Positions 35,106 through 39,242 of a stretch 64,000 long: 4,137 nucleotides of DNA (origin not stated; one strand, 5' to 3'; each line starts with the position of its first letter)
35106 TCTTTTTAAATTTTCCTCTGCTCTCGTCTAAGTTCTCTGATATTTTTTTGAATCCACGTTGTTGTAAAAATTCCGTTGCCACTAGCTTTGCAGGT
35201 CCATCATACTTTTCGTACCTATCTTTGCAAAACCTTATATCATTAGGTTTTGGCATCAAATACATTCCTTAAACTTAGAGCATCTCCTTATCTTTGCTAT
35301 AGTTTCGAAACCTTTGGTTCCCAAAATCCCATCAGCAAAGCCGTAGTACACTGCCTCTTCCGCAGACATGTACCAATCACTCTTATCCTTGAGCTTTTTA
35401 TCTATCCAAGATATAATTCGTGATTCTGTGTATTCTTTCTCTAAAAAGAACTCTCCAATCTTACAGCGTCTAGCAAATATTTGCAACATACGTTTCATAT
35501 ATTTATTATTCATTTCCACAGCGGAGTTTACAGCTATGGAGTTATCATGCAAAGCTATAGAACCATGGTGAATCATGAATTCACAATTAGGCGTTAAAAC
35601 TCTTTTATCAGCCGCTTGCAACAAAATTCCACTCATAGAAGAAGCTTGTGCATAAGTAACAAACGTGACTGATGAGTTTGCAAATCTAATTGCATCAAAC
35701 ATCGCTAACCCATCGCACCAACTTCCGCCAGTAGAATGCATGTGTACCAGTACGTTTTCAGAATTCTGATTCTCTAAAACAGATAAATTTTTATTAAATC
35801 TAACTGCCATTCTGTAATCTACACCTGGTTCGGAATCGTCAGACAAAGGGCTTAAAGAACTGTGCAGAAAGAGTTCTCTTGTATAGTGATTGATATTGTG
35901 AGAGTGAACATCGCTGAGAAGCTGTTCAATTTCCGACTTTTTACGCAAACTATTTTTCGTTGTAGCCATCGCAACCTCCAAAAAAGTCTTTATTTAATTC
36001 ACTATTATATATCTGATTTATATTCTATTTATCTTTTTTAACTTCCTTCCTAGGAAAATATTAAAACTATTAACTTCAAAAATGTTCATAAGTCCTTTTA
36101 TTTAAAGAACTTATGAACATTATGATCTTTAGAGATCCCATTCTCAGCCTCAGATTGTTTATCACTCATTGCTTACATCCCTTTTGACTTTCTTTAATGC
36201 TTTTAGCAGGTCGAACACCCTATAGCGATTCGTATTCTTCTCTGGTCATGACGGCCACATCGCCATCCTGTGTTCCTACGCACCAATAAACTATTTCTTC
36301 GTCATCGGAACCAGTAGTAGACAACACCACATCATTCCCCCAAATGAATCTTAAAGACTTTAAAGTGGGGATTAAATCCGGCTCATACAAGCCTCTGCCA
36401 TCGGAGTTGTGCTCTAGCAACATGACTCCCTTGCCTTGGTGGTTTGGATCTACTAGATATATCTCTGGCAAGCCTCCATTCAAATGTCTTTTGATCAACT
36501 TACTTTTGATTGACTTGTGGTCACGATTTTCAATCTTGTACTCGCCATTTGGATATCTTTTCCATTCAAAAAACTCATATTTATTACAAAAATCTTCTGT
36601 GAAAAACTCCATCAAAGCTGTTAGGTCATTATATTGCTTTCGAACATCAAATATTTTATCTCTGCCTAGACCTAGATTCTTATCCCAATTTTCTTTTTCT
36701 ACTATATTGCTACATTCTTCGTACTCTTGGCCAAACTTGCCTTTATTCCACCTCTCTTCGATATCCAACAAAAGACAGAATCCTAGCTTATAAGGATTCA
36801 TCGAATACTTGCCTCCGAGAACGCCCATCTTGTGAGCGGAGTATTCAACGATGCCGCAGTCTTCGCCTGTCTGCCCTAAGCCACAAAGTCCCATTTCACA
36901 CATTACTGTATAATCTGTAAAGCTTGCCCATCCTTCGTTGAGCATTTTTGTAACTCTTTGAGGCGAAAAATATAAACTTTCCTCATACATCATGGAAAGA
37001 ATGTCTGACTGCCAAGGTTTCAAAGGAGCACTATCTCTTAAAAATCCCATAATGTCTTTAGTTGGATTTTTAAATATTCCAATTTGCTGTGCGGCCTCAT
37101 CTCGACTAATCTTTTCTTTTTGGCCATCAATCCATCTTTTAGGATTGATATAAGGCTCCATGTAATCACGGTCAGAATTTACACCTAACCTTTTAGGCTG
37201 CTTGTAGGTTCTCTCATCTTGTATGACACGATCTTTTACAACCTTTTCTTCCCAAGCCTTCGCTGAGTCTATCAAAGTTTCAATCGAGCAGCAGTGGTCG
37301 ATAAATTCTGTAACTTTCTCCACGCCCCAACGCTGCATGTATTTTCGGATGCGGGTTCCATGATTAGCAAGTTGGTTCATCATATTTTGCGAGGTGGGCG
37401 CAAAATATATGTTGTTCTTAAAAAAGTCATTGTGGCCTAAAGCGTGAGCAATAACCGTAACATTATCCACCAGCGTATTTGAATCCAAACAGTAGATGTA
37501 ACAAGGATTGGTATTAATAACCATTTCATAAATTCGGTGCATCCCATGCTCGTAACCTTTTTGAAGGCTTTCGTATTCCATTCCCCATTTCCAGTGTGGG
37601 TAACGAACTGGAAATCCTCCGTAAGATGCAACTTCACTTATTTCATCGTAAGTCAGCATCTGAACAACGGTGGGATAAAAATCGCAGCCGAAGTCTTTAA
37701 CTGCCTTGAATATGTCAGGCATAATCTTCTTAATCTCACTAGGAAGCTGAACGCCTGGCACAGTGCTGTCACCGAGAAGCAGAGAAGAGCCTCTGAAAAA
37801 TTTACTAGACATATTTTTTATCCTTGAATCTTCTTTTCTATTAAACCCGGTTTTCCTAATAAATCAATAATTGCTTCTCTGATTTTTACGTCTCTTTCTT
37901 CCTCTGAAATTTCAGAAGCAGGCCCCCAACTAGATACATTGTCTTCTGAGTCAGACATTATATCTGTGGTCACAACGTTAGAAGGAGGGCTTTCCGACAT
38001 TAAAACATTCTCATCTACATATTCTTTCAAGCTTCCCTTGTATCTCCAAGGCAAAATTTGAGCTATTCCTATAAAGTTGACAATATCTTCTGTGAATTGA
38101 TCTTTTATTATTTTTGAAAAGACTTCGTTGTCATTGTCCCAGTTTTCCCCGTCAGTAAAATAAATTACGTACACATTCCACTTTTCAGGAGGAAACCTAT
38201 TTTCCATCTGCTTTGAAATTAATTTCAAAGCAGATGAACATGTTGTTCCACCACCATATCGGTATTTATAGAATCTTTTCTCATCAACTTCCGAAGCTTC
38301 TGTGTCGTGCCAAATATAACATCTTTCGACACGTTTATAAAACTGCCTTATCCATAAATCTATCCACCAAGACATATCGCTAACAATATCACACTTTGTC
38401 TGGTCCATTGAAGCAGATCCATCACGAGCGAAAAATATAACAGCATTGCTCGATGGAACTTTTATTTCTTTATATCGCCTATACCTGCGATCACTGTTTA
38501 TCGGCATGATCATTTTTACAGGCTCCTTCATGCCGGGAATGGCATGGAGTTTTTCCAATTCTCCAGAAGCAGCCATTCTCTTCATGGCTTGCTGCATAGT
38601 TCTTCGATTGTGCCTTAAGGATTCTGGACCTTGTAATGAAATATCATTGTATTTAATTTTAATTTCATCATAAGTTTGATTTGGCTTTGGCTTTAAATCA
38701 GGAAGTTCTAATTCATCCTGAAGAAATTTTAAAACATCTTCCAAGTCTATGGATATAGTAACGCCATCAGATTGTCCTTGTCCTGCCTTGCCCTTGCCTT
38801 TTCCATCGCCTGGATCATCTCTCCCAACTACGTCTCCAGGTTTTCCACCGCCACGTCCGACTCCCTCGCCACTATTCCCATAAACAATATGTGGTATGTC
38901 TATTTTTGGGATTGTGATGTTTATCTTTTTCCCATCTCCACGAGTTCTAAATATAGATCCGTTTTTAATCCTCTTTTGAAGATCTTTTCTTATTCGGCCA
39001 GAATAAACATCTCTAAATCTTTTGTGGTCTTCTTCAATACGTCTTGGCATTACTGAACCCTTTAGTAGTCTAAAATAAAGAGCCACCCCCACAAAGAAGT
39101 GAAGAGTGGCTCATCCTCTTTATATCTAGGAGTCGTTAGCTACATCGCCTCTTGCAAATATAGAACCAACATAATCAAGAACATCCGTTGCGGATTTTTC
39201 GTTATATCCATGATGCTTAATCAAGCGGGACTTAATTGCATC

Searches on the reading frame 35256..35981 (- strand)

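Call 108: search_protein_families(library=pfam, proteins=[window:35256-35981:-], max_evalue=0.001)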
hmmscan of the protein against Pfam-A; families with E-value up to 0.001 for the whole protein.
window:35256-35981:- (241 aa): 1 family
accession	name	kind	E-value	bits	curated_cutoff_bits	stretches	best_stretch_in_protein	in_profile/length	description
PF00574.28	CLP_protease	-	1.2e-22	81.1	20.2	1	54-221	25-180/182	Clp protease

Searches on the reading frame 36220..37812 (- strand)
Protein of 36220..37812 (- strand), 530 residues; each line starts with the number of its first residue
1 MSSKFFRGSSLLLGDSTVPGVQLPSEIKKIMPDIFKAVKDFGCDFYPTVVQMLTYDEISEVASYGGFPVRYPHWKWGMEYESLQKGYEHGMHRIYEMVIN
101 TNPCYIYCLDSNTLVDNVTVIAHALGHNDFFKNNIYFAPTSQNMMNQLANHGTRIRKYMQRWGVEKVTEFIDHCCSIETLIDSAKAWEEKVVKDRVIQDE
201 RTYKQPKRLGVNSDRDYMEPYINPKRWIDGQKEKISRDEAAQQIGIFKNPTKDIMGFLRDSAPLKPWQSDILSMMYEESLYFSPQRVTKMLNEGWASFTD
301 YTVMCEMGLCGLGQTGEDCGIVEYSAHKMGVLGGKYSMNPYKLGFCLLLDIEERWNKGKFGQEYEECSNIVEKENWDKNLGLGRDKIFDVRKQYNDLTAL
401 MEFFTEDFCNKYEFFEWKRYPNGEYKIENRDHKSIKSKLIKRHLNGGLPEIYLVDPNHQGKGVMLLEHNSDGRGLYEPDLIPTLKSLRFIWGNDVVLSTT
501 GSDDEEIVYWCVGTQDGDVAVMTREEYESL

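Call 23: search_protein_families(library=phrogs, proteins=[window:36220-37812:-], max_evalue=0.00001)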
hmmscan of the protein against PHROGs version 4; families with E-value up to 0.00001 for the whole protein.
window:36220-37812:- (530 aa): 2 families
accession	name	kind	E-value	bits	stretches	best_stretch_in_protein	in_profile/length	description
phrog_35217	-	unknown function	1.1e-72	246.3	1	30-503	25-502/531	-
phrog_35658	-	unknown function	2.7e-08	34.4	1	32-306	11-269/445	-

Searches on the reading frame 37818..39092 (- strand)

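Call 23: search_protein_families(library=phrogs, proteins=[window:37818-39092:-], max_evalue=0.00001)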
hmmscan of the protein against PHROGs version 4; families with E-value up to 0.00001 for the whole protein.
window:37818-39092:- (424 aa): 2 families
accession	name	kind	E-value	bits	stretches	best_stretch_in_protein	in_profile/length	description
phrog_19072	-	unknown function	3.9e-74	250.9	1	20-350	16-334/378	-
phrog_10856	-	moron, auxiliary metabolic gene and host takeover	5.9e-13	50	1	211-328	122-240/309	sporulation protein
